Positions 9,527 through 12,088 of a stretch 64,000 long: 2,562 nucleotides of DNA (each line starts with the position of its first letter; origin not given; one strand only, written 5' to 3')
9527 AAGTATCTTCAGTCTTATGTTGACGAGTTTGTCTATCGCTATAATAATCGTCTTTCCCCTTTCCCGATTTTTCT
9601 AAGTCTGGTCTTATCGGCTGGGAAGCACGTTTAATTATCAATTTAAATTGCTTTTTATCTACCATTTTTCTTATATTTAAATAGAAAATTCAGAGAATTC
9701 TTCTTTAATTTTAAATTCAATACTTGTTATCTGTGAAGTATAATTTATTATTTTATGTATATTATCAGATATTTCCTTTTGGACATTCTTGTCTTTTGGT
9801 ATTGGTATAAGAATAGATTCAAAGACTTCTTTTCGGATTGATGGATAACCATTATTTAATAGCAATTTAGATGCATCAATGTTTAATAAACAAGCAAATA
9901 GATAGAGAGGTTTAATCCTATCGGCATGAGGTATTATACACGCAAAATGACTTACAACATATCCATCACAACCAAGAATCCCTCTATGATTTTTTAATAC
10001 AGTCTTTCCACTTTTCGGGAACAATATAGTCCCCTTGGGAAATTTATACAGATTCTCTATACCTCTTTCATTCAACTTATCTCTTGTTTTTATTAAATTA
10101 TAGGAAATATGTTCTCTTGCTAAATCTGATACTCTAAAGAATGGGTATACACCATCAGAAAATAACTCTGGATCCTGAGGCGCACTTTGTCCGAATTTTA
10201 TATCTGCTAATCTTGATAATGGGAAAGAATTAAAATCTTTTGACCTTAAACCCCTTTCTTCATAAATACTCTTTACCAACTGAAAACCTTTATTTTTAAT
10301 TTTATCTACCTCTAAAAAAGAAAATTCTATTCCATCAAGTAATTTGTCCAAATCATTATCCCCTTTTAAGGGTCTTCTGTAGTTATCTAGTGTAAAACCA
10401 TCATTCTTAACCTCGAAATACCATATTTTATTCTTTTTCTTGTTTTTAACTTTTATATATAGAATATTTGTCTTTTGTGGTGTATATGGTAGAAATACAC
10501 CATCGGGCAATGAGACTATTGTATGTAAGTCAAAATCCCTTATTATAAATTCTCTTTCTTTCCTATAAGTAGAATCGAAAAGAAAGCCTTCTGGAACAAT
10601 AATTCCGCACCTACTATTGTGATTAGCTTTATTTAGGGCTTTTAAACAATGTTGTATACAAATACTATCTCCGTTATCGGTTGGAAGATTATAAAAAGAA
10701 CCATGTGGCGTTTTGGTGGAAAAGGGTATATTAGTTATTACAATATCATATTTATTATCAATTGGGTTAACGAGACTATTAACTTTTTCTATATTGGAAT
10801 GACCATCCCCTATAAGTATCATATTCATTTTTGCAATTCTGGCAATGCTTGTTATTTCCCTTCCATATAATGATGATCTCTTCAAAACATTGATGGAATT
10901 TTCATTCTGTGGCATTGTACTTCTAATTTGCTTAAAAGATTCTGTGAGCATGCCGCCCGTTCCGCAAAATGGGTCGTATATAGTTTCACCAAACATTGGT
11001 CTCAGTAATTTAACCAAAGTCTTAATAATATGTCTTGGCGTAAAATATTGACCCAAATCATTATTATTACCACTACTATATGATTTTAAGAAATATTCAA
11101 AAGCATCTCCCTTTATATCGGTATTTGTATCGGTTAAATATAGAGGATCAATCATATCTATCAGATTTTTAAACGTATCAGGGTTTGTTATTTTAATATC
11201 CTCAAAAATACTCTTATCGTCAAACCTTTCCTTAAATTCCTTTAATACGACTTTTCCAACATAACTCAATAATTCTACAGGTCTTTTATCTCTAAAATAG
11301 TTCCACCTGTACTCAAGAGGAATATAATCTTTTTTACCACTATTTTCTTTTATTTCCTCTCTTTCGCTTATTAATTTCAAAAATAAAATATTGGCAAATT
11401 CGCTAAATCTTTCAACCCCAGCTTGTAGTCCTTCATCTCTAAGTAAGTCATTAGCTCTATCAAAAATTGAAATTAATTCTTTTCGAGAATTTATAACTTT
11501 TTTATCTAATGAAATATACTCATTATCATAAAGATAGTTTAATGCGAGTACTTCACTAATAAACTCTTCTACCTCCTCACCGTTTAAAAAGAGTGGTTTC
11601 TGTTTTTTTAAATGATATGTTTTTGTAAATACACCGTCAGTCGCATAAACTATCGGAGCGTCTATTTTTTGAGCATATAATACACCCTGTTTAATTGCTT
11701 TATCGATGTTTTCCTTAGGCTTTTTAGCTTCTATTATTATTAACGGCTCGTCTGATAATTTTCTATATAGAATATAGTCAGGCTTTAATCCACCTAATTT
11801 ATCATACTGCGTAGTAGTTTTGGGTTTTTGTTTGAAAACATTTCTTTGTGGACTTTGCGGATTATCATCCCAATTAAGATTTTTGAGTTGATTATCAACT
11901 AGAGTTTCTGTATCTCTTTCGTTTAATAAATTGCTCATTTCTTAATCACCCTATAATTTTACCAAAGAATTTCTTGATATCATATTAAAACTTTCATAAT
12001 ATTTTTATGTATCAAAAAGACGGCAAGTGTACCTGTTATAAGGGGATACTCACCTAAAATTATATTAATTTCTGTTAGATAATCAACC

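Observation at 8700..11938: IS1595-family element abutting a single-polypeptide nuclease-methyltransferase-specificity enzyme in an AT-rich patch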

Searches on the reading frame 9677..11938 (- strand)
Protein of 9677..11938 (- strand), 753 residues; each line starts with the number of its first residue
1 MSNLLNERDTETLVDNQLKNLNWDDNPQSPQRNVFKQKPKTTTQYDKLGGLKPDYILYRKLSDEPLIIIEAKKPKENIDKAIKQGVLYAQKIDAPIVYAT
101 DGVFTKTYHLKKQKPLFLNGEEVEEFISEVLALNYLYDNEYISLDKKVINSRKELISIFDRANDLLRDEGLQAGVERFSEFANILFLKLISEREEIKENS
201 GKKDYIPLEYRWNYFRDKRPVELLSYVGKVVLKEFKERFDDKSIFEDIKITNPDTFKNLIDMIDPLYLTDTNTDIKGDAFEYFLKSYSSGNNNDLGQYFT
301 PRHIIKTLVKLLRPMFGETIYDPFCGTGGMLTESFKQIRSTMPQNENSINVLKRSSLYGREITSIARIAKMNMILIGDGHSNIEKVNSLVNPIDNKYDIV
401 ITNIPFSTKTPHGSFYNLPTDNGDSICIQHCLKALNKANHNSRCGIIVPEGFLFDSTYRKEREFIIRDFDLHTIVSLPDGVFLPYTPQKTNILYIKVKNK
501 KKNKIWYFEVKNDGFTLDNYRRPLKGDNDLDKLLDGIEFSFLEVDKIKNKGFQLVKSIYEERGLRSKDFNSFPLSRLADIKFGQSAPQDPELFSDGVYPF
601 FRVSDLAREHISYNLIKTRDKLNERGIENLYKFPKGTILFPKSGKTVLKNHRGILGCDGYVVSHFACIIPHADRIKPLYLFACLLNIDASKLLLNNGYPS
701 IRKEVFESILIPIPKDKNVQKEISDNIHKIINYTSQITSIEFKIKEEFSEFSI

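Call 3: search_protein_families(library=pfam, proteins=[window:9677-11938:-], max_evalue=0.1)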
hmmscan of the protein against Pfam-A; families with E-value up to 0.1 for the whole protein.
window:9677-11938:- (753 aa): 7 families
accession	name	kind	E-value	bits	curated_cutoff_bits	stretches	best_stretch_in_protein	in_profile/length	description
PF02384.22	N6_Mtase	-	2.8e-43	148.8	20.4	1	273-535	3-270/311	N-6 DNA Methylase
PF01420.25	Methylase_S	-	1.8e-11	44.9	22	1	567-738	2-159/168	Type I restriction modification DNA specificity domain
PF01170.24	UPF0020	-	1e-06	29.1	22.3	1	307-409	19-134/197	RMKL-like, methyltransferase domain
PF04313.20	HSDR_N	-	6.4e-06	26.6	25.1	1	30-109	107-191/198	Type I restriction enzyme R protein N terminus (HSDR_N)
PF13588.12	HSDR_N_2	-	5.2e-05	23.7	25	1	53-114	39-100/110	Type I restriction enzyme R protein N terminus (HSDR_N)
PF12161.14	HsdM_N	-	0.00053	21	24.5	1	164-263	10-135/135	HsdM N-terminal domain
PF20473.4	MmeI_Mtase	-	0.0028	17.3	27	1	306-376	9-85/259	MmeI, DNA-methyltransferase domain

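Call 4: search_protein_families(library=ncbifam, proteins=[window:9677-11938:-], max_evalue=0.1)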
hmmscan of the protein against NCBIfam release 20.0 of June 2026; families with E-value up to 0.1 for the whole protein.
window:9677-11938:- (753 aa): 7 families
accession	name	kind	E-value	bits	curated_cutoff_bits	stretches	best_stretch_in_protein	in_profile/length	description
NF047738.1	antiphage_MADS2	equivalog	1.6e-28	99.4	720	2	141-395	163-427/654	methylation-associated defense system DNA methyltransferase MAD2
TIGR00497.1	hsdM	equivalog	1.8e-13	50.1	242.75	1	256-536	157-454/515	type I restriction-modification system subunit M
TIGR02987.1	met_A_Alw26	exception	4.5e-11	42.2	353.5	2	295-407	3-123/523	Alw26I/Eco31I/Esp3I family type II restriction adenine-specific DNA-methyltransferase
NF046051.1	restrict_EcoAI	equivalog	9.6e-11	40.8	550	1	6-129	2-124/768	EcoAI/FtnUII family type I restriction enzme subunit R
NF033452.1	BREX_1_MTaseX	exception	9.3e-06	23.7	500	1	370-504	481-623/1210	BREX-1 system adenine-specific DNA-methyltransferase PglX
NF008521.0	PRK11448.1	equivalog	0.00033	18.8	729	1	5-94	231-322/1123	type I restriction-modification system endonuclease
TIGR01177.1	TIGR01177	hypoth_equivalog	0.00076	18.9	316.55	1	306-333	172-199/330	TIGR01177 family methyltransferase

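Call 5: search_protein_families(library=padloc, proteins=[window:9677-11938:-], max_evalue=0.1)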
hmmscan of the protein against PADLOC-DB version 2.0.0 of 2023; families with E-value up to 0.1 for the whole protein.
window:9677-11938:- (753 aa): 49 families (the best 25 are shown)
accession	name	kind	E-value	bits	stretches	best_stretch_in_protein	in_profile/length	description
PDLC03021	MTase_I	-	1.6e-73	246.2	1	161-536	9-414/491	Type I methyltransferase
PDLC03026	MTase_I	-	1.1e-55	187.6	1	163-525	14-386/487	Type I methyltransferase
PDLC03025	MTase_I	-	2.9e-47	159.6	1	155-511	3-384/569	Type I methyltransferase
PDLC03018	MTase_I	-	4.9e-38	129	3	62-342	79-353/749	Type I methyltransferase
PDLC04134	mad2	-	2.4e-37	126.9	1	51-535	40-482/492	mads_2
PDLC03317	MTase_II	-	3.1e-33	113.1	1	64-485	58-517/831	Type II methyltransferase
PDLC03036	MTase_I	-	1.1e-32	111.2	1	264-510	184-443/635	Type I methyltransferase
PDLC03218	MTase_II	-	5.1e-26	89.4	1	267-535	239-521/532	Type II methyltransferase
PDLC03030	MTase_I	-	1.1e-25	88.2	2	54-407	89-464/670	Type I methyltransferase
PDLC03034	MTase_I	-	1.2e-25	88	2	63-341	107-372/672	Type I methyltransferase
PDLC03031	MTase_I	-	8.4e-25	85.1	1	258-409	144-298/834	Type I methyltransferase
PDLC03318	MTase_II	-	2.5e-23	80.3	1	151-400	199-470/723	Type II methyltransferase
PDLC03035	MTase_I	-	1.3e-21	74.8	1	253-407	132-285/653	Type I methyltransferase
PDLC03027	MTase_I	-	2.6e-21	73.9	1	254-535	113-404/810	Type I methyltransferase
PDLC03038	MTase_I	-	2.6e-18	63.3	1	243-483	111-367/896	Type I methyltransferase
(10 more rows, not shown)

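Call 8: search_solved_structures(query=window:9677-11938:-, max_evalue=0.01, show_alignments=2)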
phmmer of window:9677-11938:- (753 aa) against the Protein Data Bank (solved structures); distinct sequences matched with E-value up to 0.01: 12.
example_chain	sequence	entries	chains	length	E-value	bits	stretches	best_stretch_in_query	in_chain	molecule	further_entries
5ybb_A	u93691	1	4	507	1.2e-40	142.5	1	152-511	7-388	Type I restriction-modification system methyltransferase subunit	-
3ufb_A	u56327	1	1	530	5.3e-38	133.8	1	255-524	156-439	Type I restriction-modification system methyltransferase subunit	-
2okc_A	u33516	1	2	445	2e-35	125.3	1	177-513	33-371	Type I restriction enzyme StySJI M protein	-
2ar0_A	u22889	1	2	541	1.4e-27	99.3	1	154-496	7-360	Type I restriction enzyme EcoKI M protein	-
2y7c_B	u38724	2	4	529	1.5e-27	99.2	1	154-496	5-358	TYPE I RESTRICTION ENZYME ECOKI M PROTEIN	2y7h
7eew_A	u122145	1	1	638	1.7e-23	85.8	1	272-512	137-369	Type I restriction-modification system methyltransferase subunit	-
7vru_A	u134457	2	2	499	8.4e-23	83.5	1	268-484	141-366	Site-specific DNA-methyltransferase (adenine-specific)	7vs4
7vru_B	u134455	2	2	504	3.4e-18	68.3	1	204-508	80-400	Site-specific DNA-methyltransferase (adenine-specific)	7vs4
3khk_A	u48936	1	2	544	3.4e-15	58.4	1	272-410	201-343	Type I restriction-modification system methylation subunit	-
8w0p_A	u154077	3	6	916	1.3e-14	56.4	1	393-506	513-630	RM.BsaXI | site-specific DNA-methyltransferase (adenine-specific)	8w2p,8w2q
7bst_D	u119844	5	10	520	5.9e-13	51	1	271-506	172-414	Type I restriction enzyme EcoR124II M protein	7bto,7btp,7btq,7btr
3lkd_A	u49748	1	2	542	2.2e-09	39.1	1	272-547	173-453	Type I restriction-modification system methyltransferase subunit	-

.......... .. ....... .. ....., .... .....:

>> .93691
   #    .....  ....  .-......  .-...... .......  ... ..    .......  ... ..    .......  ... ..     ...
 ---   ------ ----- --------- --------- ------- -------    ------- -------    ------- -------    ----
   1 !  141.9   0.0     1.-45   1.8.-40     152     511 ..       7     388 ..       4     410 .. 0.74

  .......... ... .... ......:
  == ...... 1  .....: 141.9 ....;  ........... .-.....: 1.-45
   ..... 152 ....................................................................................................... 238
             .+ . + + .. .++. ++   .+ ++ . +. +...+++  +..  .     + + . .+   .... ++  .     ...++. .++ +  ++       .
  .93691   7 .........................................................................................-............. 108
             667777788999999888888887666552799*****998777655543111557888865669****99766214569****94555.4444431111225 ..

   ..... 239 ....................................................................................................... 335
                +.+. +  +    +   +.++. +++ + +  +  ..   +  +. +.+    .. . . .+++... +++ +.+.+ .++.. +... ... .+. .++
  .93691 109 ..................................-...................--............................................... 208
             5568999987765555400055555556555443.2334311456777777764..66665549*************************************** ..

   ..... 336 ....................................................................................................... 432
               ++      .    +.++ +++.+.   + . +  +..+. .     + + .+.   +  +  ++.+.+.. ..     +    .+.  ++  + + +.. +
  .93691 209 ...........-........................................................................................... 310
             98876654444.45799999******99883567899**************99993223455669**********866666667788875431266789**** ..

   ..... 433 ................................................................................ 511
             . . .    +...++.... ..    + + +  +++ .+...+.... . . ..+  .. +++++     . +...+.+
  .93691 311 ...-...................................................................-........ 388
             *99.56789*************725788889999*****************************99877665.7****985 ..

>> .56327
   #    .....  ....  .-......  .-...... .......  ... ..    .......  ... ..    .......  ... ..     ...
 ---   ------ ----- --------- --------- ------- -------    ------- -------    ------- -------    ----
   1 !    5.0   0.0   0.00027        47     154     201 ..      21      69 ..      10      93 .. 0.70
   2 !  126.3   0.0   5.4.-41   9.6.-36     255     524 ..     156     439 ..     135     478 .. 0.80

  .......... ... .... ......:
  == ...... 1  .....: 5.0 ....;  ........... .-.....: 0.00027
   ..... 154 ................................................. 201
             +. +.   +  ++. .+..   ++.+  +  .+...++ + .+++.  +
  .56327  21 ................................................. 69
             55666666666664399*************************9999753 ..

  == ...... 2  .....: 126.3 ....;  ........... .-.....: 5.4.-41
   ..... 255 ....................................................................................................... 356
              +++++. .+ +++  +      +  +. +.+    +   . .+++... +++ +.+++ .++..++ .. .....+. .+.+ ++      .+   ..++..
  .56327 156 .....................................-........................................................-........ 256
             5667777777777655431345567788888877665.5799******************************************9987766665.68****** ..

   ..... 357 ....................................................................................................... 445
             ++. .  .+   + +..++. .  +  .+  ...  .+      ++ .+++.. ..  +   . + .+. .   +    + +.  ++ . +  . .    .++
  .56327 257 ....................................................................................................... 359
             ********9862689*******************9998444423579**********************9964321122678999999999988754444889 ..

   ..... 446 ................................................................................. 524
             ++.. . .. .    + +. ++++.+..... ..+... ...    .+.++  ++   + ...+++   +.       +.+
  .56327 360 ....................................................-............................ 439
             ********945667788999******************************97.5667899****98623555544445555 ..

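Call 10: find_homologous_proteins(query=window:9677-11938:-, max_evalue=0.00001)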
Query window:9677-11938:- (753 aa): 3678 proteins with E <= 0.00001 among 8000 candidates; the best 120 are listed.
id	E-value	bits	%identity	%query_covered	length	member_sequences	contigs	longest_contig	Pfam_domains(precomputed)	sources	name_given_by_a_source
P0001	0.0e+0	1706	100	100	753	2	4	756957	PF04313.21,PF02384.23,PF01170.25,PF01420.26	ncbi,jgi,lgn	-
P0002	0.0e+0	1304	75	99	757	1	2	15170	PF02384.23,PF01170.25,PF01420.26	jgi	-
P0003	0.0e+0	1304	75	99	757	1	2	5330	PF02384.23,PF01170.25,PF01420.26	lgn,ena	-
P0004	0.0e+0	1303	75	99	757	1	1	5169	PF02384.23,PF01170.25,PF01420.26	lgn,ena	-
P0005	0.0e+0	1228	70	99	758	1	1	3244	PF04313.21,PF02384.23,PF01170.25,PF13588.13,PF01420.26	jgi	-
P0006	0.0e+0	1211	70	99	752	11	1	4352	PF02384.23,PF01170.25,PF01420.26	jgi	-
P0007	0.0e+0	1106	65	99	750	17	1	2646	PF04313.21,PF02384.23,PF07669.18,PF01170.25,PF01420.26,PF12161.15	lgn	-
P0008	0.0e+0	1056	62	97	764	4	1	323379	PF04313.21,PF02384.23,PF01170.25,PF13588.13,PF01420.26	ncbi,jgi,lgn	ncbi:MAG: N-6 DNA methylase [Patescibacteria group bacterium]|jgi:type I restriction enzyme M protei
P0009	0.0e+0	1045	61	99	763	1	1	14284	PF11599.15,PF04313.21,PF02384.23,PF01170.25,PF13588.13,PF01420.26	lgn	-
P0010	0.0e+0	1040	60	100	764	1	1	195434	PF04313.21,PF02384.23,PF01170.25,PF13588.13,PF01420.26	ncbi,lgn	-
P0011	0.0e+0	1034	60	99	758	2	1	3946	PF04313.21,PF02384.23,PF01170.25,PF01420.26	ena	-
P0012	0.0e+0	1024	59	99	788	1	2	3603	PF04313.21,PF02384.23,PF07669.18,PF01170.25,PF01420.26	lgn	-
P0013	0.0e+0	1014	60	99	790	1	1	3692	PF02384.23,PF01170.25,PF13588.13,PF01420.26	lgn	-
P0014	3.0e-296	1003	60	99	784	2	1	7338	PF04313.21,PF02384.23,PF01170.25,PF13588.13,PF01420.26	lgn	-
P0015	1.9e-278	944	57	99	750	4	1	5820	PF02384.23,PF01170.25,PF01420.26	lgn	-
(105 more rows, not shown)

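Call 11: find_encoding_contigs(protein=P0001, flank=10000, max_places=6)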
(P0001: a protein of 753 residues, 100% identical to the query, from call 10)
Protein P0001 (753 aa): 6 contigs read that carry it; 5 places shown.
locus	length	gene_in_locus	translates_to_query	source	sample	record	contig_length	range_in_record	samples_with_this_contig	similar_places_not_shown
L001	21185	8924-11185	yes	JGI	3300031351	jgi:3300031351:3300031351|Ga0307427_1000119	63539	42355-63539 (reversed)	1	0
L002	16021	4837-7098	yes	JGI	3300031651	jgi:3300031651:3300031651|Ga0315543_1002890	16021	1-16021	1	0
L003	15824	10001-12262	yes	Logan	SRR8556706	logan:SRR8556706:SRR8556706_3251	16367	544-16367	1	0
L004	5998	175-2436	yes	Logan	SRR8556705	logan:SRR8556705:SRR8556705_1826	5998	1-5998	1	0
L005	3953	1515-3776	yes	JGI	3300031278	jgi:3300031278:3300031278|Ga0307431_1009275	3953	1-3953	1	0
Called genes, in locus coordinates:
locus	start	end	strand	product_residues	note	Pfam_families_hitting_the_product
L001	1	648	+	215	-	?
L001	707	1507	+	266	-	PF04203:Sortase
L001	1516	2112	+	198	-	-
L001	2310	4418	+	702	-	PF22745:Nlig-Ia, PF01653:DNA_ligase_aden, PF03120:OB_DNA_ligase, PF03119:DNA_ligase_ZBD, PF14520:HHH_5 (faint), PF12826:HHH_2, PF00533:BRCT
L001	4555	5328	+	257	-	PF02517:Rce1-like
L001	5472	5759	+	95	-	PF02686:GatC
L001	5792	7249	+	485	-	PF01425:Amidase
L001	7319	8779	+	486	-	PF02934:GatB_N, PF02637:GatB_Yqey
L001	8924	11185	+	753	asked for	PF04313:HSDR_N (faint), PF02384:N6_Mtase, PF01170:UPF0020 (weak), PF01420:Methylase_S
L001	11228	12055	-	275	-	PF12760:Zn_ribbon_IS1595, PF12762:DDE_Tnp_IS1595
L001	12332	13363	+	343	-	PF00365:PFK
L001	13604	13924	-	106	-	PF02604:PhdYeFM_antitox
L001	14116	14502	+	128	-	-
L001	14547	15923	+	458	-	PF00860:Xan_ur_permease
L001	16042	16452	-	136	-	-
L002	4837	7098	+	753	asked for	PF04313:HSDR_N (faint), PF02384:N6_Mtase, PF01170:UPF0020 (weak), PF01420:Methylase_S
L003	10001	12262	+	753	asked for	PF04313:HSDR_N (faint), PF02384:N6_Mtase, PF01170:UPF0020 (weak), PF01420:Methylase_S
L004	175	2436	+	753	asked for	PF04313:HSDR_N (faint), PF02384:N6_Mtase, PF01170:UPF0020 (weak), PF01420:Methylase_S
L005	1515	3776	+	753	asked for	PF04313:HSDR_N (faint), PF02384:N6_Mtase, PF01170:UPF0020 (weak), PF01420:Methylase_S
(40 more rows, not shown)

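Call 30: find_encoding_contigs(protein=P0002, flank=5000, max_places=3)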
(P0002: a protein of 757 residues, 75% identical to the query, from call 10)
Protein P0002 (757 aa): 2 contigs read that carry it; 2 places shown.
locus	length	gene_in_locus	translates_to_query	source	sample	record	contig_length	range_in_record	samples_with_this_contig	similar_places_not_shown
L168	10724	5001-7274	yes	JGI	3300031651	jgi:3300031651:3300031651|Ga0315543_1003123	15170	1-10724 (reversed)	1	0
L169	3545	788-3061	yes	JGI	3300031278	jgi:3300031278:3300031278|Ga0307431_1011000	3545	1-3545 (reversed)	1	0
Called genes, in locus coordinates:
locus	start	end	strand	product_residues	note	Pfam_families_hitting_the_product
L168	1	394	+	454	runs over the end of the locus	PF02985:HEAT (faint), PF13646:HEAT_2, PF01555:N6_N4_Mtase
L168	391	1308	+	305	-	PF09516:RE_CfrBI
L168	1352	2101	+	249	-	PF00142:Fer4_NifH, PF01656:CbiA, PF02374:ArsA_ATPase (weak), PF06564:CBP_BcsQ, PF09140:MipZ (faint), PF10609:ParA (weak), PF13614:AAA_31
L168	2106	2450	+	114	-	-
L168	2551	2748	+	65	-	PF12728:HTH_17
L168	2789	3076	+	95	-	-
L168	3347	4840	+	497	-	PF10134:RPA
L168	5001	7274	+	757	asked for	PF02384:N6_Mtase, PF01170:UPF0020, PF01420:Methylase_S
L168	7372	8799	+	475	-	-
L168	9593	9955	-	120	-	-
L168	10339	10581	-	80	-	-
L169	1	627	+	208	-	?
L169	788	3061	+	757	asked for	PF02384:N6_Mtase, PF01170:UPF0020, PF01420:Methylase_S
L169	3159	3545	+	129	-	?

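Call 31: find_encoding_contigs(protein=P0008, flank=5000, max_places=2)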
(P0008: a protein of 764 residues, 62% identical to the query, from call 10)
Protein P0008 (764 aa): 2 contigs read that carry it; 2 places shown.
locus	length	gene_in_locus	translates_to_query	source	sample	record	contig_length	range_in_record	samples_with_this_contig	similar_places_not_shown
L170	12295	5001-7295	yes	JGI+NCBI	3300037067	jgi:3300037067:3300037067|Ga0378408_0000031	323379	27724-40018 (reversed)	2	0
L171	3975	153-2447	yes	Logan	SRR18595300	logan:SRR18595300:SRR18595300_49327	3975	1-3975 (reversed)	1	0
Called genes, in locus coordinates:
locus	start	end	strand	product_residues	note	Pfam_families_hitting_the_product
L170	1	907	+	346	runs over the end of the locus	PF01078:Mg_chelatase (faint), PF05496:RuvB_N, PF13191:AAA_16 (faint), PF00004:AAA, PF07728:AAA_5, PF13173:AAA_14 (weak), PF17864:AAA_lid_4, PF05491:WHD_RuvB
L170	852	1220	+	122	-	-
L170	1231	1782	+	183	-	PF03703:bPH_2 (weak)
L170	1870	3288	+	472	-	PF01943:Polysacc_synt, PF13440:Polysacc_synt_3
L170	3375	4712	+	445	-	PF04932:Wzy_C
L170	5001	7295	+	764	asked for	PF04313:HSDR_N (faint), PF13588:HSDR_N_2 (weak), PF02384:N6_Mtase, PF01170:UPF0020, PF01420:Methylase_S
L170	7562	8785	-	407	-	PF07690:MFS_1 (weak), PF11700:ATG22, PF13347:MFS_2, PF07690:MFS_1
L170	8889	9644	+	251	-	PF00989:PAS (weak), PF08448:PAS_4 (faint), PF13426:PAS_9 (weak), PF00989:PAS (weak), PF13426:PAS_9 (weak), PF14598:PAS_11 (weak), PF08447:PAS_3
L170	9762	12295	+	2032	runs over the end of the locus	PF13884:Peptidase_S74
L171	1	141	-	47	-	?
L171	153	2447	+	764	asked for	PF04313:HSDR_N (faint), PF13588:HSDR_N_2 (weak), PF02384:N6_Mtase, PF01170:UPF0020, PF01420:Methylase_S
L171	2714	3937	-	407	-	PF07690:MFS_1 (weak), PF11700:ATG22, PF13347:MFS_2, PF07690:MFS_1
